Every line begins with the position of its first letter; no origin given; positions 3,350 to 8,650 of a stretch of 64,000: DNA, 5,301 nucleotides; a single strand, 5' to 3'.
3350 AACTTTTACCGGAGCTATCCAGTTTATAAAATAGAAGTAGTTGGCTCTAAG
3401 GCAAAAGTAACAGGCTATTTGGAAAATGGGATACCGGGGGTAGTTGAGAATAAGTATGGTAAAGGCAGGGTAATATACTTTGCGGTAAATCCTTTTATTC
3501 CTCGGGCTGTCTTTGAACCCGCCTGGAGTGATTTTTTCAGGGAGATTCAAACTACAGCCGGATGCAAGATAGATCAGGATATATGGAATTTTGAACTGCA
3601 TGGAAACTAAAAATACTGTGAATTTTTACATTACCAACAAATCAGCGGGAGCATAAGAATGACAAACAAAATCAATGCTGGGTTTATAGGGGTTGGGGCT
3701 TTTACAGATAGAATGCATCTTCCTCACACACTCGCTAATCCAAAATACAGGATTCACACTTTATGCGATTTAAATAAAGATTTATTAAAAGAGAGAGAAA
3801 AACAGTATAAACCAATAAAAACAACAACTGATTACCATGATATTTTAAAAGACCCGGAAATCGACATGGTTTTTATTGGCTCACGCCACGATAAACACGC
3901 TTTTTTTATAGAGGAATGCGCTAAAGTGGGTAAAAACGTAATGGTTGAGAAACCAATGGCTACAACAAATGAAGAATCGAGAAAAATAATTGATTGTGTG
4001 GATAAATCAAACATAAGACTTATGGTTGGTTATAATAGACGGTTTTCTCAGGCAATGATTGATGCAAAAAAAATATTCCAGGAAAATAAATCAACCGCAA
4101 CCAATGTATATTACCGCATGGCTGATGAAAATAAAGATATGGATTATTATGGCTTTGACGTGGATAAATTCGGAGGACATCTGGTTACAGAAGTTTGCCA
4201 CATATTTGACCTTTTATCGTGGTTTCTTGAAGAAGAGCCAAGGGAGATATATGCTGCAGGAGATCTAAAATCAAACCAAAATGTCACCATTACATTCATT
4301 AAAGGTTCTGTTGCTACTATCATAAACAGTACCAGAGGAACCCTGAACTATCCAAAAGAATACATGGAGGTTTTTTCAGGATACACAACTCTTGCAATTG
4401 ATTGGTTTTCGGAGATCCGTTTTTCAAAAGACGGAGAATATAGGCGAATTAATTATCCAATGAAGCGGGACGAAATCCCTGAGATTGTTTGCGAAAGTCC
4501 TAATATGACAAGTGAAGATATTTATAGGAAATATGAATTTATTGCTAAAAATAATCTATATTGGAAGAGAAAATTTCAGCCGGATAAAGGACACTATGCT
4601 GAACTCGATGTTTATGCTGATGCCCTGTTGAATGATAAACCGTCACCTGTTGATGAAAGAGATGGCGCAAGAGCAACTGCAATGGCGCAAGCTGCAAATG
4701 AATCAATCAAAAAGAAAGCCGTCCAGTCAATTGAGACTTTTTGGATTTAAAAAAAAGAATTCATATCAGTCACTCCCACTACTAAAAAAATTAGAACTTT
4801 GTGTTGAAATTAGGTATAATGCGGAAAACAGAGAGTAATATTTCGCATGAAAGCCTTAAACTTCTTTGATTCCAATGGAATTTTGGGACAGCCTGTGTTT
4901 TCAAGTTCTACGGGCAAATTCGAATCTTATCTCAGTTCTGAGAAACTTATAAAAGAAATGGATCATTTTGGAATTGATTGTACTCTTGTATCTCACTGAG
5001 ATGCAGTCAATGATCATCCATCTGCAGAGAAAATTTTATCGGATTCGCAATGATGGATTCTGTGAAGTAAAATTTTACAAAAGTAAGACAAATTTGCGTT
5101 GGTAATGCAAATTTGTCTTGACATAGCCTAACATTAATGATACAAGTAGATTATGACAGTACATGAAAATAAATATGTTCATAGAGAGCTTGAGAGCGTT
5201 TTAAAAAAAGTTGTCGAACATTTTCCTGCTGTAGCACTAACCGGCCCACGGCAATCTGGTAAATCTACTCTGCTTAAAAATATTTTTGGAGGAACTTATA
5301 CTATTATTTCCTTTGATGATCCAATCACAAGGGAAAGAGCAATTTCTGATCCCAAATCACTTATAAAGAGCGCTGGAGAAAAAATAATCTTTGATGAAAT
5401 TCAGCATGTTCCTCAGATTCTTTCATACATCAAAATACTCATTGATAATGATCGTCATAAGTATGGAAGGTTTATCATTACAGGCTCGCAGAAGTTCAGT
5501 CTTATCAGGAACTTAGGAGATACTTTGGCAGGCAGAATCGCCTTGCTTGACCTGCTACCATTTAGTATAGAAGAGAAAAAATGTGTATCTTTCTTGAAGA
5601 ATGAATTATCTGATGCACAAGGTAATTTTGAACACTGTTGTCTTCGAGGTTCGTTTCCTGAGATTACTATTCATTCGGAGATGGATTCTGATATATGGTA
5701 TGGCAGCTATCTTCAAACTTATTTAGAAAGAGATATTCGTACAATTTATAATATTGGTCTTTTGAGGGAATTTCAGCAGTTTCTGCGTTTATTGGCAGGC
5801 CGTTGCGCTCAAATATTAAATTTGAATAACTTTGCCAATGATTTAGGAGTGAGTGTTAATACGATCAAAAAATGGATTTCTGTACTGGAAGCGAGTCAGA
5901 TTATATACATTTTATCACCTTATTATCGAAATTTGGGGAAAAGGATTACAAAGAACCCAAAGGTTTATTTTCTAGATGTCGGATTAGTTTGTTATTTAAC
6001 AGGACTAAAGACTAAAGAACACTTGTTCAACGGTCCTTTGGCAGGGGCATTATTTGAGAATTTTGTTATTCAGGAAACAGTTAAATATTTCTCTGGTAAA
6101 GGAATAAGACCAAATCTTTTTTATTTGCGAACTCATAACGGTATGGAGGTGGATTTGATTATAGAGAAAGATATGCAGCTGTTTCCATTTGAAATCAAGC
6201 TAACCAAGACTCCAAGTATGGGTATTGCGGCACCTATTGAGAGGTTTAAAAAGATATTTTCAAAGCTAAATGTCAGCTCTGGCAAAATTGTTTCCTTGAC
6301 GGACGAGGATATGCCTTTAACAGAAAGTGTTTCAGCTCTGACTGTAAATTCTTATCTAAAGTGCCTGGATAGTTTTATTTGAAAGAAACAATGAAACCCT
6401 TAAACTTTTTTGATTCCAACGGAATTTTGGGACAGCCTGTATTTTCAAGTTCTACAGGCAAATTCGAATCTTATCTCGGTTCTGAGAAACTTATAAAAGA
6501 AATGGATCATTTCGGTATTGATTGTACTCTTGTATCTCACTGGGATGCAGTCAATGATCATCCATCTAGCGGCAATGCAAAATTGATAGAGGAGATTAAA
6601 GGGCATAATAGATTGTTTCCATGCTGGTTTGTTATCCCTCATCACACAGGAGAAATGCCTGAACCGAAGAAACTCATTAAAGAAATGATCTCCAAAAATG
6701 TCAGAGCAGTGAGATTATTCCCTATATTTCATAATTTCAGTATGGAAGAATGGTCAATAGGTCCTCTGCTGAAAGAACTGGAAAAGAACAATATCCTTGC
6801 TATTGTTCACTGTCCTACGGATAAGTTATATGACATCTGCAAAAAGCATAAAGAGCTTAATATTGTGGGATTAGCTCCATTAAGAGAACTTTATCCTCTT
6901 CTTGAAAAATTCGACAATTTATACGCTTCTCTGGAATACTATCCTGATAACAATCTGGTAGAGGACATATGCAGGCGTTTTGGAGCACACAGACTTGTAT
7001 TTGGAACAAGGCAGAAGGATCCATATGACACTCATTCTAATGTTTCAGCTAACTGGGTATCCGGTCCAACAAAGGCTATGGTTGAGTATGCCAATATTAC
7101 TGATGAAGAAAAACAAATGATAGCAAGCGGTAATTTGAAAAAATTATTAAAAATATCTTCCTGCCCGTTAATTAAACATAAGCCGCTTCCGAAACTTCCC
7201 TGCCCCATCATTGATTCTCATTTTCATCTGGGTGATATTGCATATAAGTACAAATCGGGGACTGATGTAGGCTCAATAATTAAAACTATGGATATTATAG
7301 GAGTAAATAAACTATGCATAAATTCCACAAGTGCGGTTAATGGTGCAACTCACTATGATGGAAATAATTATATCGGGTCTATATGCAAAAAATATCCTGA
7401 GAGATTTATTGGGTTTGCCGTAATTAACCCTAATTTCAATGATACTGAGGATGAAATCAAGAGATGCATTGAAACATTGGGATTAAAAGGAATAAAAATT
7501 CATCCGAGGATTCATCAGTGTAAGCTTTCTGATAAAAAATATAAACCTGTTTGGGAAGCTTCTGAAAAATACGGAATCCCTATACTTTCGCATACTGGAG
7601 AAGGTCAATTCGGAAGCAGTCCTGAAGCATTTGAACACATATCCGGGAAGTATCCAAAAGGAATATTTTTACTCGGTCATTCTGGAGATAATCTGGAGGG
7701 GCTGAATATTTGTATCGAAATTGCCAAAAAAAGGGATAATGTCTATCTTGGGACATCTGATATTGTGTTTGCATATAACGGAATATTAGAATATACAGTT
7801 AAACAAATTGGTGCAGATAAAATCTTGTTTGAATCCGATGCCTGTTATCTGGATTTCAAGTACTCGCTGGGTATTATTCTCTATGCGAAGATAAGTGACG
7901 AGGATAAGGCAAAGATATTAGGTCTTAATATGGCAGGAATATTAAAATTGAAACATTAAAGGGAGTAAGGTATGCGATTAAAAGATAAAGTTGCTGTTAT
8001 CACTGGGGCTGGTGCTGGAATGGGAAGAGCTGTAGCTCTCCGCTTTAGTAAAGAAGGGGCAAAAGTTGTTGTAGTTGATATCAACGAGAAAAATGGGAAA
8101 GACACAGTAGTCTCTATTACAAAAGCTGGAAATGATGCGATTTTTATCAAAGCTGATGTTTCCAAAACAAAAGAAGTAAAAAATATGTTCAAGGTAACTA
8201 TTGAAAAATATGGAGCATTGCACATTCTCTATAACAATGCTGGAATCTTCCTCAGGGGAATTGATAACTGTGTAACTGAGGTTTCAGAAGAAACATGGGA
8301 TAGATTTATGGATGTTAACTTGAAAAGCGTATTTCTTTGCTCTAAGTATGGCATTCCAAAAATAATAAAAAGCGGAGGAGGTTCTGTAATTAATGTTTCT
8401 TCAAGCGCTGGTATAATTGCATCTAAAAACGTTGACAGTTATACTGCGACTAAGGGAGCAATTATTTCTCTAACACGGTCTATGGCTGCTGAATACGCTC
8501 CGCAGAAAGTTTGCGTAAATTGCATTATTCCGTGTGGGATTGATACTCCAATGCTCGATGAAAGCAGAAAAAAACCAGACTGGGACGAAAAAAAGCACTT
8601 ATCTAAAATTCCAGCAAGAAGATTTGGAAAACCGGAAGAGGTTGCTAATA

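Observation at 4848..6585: AAA+ (DUF4143) ATPase gene bracketed by a ~190-bp direct duplication of the amidohydrolase 5' end, with a perfect palindromic operator at its promoter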

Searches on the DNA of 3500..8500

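Call 84: search_rna_families(source=window, start=3500, end=8500, threshold=evalue, max_evalue=0.1)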
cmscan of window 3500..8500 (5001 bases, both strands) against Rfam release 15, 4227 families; matches with E-value up to 0.1: 0.
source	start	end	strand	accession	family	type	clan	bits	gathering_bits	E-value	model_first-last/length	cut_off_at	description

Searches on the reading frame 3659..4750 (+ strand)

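Call 7: search_protein_families(library=pfam, proteins=[window:3659-4750:+])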
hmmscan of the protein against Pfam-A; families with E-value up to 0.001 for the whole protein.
window:3659-4750:+ (363 aa): 3 families
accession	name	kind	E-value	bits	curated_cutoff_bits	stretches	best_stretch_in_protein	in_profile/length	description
PF01408.29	GFO_IDH_MocA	-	6.7e-20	72.4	24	1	5-125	1-120/120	Oxidoreductase family, NAD-binding Rossmann fold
PF02894.22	GFO_IDH_MocA_C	-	1.9e-06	28.3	22.9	0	311-354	171-214/218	Oxidoreductase family, C-terminal alpha/beta domain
PF22725.1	GFO_IDH_MocA_C3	-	0.00025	21.5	27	1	166-231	37-110/124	GFO/IDH/MocA C-terminal domain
